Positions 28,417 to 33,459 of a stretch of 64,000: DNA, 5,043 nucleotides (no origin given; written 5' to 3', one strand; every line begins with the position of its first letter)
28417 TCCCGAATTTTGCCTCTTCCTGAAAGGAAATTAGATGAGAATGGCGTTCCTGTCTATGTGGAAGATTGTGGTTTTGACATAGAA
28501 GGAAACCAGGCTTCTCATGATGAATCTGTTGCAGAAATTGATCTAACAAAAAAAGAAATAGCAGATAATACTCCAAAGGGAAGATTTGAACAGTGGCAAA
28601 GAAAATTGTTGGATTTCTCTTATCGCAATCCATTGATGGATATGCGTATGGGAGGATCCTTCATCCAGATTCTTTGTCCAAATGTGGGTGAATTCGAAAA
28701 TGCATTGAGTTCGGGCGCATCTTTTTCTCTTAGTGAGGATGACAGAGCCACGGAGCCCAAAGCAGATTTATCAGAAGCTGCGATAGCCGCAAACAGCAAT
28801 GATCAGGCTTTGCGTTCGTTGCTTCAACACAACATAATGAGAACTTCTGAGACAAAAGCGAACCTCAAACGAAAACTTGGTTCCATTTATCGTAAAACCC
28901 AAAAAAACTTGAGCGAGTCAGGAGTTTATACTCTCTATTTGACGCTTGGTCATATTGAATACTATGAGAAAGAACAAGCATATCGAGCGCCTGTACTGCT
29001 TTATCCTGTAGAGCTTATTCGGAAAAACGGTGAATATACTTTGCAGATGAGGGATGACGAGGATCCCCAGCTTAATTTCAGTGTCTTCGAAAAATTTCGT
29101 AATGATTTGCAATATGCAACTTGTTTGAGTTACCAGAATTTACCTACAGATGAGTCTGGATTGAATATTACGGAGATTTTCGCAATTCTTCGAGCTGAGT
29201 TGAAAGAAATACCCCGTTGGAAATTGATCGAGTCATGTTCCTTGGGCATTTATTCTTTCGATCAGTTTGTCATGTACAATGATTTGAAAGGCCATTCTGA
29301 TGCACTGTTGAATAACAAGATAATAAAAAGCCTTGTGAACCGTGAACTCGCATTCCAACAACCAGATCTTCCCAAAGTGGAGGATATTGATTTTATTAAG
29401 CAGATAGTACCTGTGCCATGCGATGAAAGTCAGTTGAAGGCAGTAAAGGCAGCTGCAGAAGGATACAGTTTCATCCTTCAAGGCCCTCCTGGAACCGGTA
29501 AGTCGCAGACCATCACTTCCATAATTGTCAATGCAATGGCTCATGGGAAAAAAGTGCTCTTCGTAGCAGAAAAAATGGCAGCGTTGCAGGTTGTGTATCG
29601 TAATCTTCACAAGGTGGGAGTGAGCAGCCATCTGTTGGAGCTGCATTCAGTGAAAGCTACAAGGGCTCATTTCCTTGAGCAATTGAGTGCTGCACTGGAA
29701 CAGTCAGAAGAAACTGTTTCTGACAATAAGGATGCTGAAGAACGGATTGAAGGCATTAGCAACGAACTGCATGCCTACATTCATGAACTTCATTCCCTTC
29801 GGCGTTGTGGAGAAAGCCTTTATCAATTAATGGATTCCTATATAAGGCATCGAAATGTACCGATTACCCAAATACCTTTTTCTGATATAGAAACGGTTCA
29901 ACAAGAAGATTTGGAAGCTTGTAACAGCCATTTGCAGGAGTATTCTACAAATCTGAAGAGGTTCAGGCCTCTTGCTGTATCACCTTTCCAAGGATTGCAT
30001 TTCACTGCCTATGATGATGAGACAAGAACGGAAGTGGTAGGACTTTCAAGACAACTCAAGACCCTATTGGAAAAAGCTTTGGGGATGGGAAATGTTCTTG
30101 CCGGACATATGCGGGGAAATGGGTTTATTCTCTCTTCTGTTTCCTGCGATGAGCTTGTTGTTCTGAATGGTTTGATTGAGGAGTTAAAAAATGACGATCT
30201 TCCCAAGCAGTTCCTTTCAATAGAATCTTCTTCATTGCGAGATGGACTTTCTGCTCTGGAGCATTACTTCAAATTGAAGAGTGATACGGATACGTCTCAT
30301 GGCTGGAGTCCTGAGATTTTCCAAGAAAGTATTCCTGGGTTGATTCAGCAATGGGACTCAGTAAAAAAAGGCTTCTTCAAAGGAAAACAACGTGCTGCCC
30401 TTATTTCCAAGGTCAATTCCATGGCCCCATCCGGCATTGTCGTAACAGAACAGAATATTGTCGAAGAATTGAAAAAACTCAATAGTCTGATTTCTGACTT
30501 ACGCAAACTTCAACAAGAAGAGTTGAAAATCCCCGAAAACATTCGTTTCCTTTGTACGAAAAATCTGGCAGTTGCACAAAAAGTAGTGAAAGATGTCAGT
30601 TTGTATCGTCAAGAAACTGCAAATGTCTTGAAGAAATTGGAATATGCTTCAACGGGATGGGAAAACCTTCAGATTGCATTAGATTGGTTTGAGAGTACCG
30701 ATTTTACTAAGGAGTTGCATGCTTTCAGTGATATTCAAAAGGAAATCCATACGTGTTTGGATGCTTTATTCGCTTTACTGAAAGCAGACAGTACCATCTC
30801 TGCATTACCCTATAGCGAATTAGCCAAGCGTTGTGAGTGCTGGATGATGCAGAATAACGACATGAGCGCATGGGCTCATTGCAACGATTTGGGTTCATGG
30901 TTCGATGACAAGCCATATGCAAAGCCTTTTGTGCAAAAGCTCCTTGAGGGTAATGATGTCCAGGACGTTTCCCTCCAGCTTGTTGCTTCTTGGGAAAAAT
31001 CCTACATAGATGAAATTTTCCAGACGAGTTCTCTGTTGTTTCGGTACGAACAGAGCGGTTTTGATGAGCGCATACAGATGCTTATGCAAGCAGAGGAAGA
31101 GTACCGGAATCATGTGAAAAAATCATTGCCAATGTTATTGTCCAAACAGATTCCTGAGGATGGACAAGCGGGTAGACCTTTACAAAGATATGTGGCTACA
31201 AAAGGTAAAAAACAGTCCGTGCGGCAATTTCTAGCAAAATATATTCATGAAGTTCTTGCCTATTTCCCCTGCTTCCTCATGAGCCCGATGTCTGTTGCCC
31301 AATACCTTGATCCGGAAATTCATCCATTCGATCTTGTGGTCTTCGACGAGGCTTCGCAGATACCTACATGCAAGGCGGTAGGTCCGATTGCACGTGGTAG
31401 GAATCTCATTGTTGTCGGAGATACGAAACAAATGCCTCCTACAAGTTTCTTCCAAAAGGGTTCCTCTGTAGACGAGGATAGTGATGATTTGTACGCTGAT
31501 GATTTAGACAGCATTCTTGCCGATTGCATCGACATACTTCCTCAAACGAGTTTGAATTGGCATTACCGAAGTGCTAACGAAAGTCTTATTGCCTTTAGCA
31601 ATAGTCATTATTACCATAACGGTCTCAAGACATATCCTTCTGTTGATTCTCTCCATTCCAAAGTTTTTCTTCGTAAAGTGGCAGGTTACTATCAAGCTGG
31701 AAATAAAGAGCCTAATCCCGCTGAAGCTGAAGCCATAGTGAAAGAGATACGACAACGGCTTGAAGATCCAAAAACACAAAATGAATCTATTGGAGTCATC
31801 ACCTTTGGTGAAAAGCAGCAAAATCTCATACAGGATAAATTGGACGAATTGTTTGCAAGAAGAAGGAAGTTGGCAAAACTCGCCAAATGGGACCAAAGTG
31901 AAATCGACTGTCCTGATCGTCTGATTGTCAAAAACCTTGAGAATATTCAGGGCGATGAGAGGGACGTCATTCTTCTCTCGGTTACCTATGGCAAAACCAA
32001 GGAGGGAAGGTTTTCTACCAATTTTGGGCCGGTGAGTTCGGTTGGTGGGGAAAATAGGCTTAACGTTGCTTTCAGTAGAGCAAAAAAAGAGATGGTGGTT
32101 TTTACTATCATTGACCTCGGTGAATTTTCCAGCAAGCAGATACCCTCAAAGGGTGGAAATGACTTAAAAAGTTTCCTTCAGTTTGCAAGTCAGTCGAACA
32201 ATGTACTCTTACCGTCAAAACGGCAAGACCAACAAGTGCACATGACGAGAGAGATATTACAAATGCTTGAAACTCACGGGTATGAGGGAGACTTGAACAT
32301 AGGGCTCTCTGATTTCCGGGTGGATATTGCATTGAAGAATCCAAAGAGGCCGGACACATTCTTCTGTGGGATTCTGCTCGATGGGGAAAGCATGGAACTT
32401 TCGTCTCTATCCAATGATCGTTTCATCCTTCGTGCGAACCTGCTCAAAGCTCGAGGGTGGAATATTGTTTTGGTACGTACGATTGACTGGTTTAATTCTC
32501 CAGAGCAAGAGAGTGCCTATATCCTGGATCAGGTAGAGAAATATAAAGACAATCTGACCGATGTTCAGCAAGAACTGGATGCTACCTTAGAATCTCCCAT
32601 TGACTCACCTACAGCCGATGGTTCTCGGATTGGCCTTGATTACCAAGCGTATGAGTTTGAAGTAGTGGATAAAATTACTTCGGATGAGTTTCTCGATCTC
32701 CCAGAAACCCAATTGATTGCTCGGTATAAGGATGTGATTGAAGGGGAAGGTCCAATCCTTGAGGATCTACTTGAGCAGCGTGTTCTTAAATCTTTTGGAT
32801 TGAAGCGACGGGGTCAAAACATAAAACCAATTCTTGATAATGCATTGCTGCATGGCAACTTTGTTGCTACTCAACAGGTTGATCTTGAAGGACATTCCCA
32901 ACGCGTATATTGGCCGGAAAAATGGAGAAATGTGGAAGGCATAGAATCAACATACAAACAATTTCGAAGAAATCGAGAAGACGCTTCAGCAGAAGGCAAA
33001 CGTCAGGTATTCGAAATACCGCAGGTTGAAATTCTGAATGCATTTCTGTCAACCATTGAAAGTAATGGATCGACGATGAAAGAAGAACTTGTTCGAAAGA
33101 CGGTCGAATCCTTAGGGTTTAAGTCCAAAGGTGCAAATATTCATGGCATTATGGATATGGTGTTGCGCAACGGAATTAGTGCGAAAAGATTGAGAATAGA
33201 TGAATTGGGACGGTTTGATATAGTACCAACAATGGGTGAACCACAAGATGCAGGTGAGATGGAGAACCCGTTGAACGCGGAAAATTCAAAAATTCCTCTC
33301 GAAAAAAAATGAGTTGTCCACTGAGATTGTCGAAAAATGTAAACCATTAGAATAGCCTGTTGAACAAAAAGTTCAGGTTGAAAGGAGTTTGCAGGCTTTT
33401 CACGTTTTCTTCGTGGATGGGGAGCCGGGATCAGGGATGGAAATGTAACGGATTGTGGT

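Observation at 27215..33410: AT-rich single-gene island encoding a 1985-aa helicase-nuclease: candidate (variant) anti-phage defence module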

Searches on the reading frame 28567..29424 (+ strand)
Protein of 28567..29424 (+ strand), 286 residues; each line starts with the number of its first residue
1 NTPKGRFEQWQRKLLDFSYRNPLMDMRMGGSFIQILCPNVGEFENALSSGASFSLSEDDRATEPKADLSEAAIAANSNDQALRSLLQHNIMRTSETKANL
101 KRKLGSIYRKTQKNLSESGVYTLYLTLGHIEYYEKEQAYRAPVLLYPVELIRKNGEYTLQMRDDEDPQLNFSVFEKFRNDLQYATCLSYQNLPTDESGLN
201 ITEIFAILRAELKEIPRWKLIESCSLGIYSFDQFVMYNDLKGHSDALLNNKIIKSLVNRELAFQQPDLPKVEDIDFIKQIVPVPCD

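Call 72: predict_structure(alignment_id=A3)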
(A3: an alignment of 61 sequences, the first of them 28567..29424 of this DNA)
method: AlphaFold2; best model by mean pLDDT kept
length: 286 residues; sequences in the alignment: 61
mean_pLDDT: 85.7   pTM: 0.78
mean pLDDT of the five models: 85.7, 85.2, 84.8, 83.7, 80.9
residues with pLDDT >= 90: 132; 70-90: 126; 50-70: 22; < 50: 6
segments of 3 or more residues with pLDDT < 50: 1-3, 284-286
pLDDT, mean of each block of 10 residues (from residue 1): 62 65 76 94 94 95 85 91 96 96 96 88 94 88 95 96 90 77 80 91 95 90 92 66 82 85 86 76 50
secondary structure, 60 per line:
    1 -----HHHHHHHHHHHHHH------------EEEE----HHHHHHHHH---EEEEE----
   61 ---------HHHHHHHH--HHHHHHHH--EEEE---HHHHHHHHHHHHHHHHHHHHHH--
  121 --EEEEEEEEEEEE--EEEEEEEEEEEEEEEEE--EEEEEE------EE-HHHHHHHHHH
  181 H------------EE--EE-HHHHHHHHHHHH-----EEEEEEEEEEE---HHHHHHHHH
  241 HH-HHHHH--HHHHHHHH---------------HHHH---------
elements in order: H6-19 E32-35 H40-48 E52-56 H70-77 H80-87 E90-93 H97-118 E123-134 E137-153 E156-161 H171-181 H201-212 E218-228 H232-242 H244-248 H251-258 H274-277

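Call 74: fold_search(model_id=the predicted structure, library=pdb)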
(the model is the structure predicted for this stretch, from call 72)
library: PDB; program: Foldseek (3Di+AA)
matches with E <= 10: 374; with E <= 0.001: 0
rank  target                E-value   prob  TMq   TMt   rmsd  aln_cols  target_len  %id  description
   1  5zlp_A                2.2e-01  0.04  0.10  0.07  19.3       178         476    8  Crystal structure of glutamine synthetase from helicobacter pylori (released 2018-08-29)
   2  1hto_A                3.1e-01  0.02  0.12  0.09  23.1       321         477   12  CRYSTALLOGRAPHIC STRUCTURE OF A RELAXED GLUTAMINE SYNTHETASE FROM MYCOBACTERIUM TUBERCULOSIS (released 2002-07-24)
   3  8cm1                  3.5e-01  0.03  0.10  0.13  19.2       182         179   10  Lol B - Localization of lipoprotein B from Vibrio cholera (released 2023-06-21)
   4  8fbp_A                4.2e-01  0.04  0.11  0.08  18.8       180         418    8  Glutamine synthetase from Pseudomonas aeruginosa, filament double-unit in compressed conformation (released 2024-02-14)
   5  3e0j_B                4.4e-01  0.08  0.10  0.16  15.1       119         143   11  X-ray structure of the complex of regulatory subunits of human DNA polymerase delta (released 2008-12-16)
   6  8fbp_D                5.3e-01  0.03  0.10  0.07  18.3       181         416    8  Glutamine synthetase from Pseudomonas aeruginosa, filament double-unit in compressed conformation (released 2024-02-14)
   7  6mgq_C                5.6e-01  0.08  0.09  0.03  12.5       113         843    7  ERAP1 in the open conformation bound to 10mer phosphinic inhibitor DG014 (released 2019-12-18)
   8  9n4x_B                5.6e-01  0.04  0.11  0.08  19.6       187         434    9  CryoEM structure of the Azotobacter vinelandii glutamine synthetase (released 2025-07-30)
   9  6mgq_A                5.9e-01  0.06  0.06  0.03   9.4        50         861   12  ERAP1 in the open conformation bound to 10mer phosphinic inhibitor DG014 (released 2019-12-18)
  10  8fbp_E                6.7e-01  0.06  0.11  0.08  19.0       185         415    8  Glutamine synthetase from Pseudomonas aeruginosa, filament double-unit in compressed conformation (released 2024-02-14)
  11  8fbp_V                6.7e-01  0.06  0.12  0.09  19.1       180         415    8  Glutamine synthetase from Pseudomonas aeruginosa, filament double-unit in compressed conformation (released 2024-02-14)
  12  6t6r                  7.5e-01  0.07  0.06  0.03   9.4        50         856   12  Human endoplasmic reticulum aminopeptidase 1 (ERAP1) in complex with (4aR,5S,6R,8S,8aR)-5-(2-(Furan-3-yl)ethyl)-8-hydrox (released 2020-03-18)
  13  6j9h_B                8.4e-01  0.05  0.15  0.18  19.4       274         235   11  Crystal structure of SVBP-VASH1 complex (released 2019-06-19)
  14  9gke                  1.0e+00  0.06  0.06  0.03   9.4        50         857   12  ERAP1 in complex with 1-[2-(2-oxo-5-phenyl-2,3-dihydro-1,3-benzothiazol-3-yl)acetamido]cyclohexane-1-carboxylic acid (released 2025-01-22)
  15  8fbp_I                1.0e+00  0.04  0.11  0.08  19.3       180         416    7  Glutamine synthetase from Pseudomonas aeruginosa, filament double-unit in compressed conformation (released 2024-02-14)
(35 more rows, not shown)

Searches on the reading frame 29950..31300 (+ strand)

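Call 6: search_protein_families(library=pfam, proteins=[window:29950-31300:+], max_evalue=10)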
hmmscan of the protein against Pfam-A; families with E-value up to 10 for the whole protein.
window:29950-31300:+ (450 aa): 1 family
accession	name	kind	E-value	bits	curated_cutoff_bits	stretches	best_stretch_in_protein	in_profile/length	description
PF25280.1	POTRA2_Toc75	-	0.12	12.9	27.5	1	373-404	25-56/112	Toc75-like, second POTRA domain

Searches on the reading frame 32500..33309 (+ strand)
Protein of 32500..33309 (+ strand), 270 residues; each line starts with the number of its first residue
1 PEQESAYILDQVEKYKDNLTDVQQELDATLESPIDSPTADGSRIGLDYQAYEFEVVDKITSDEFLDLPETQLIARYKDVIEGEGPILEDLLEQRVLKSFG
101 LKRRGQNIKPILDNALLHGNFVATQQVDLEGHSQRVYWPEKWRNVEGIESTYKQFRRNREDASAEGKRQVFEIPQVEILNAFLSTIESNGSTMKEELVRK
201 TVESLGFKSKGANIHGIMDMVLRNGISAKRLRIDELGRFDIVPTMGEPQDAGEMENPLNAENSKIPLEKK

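Call 6: search_protein_families(library=pfam, proteins=[window:32500-33309:+], max_evalue=10)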
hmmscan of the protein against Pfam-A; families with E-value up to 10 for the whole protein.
window:32500-33309:+ (270 aa): 2 families
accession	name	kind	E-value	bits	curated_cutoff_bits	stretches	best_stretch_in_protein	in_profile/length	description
PF11784.13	DUF3320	-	1.5e-08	34.9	25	1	62-109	1-49/50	Protein of unknown function (DUF3320)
PF22567.2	UBA_9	-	0.21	11.9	27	1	101-118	26-43/43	UBA-like domain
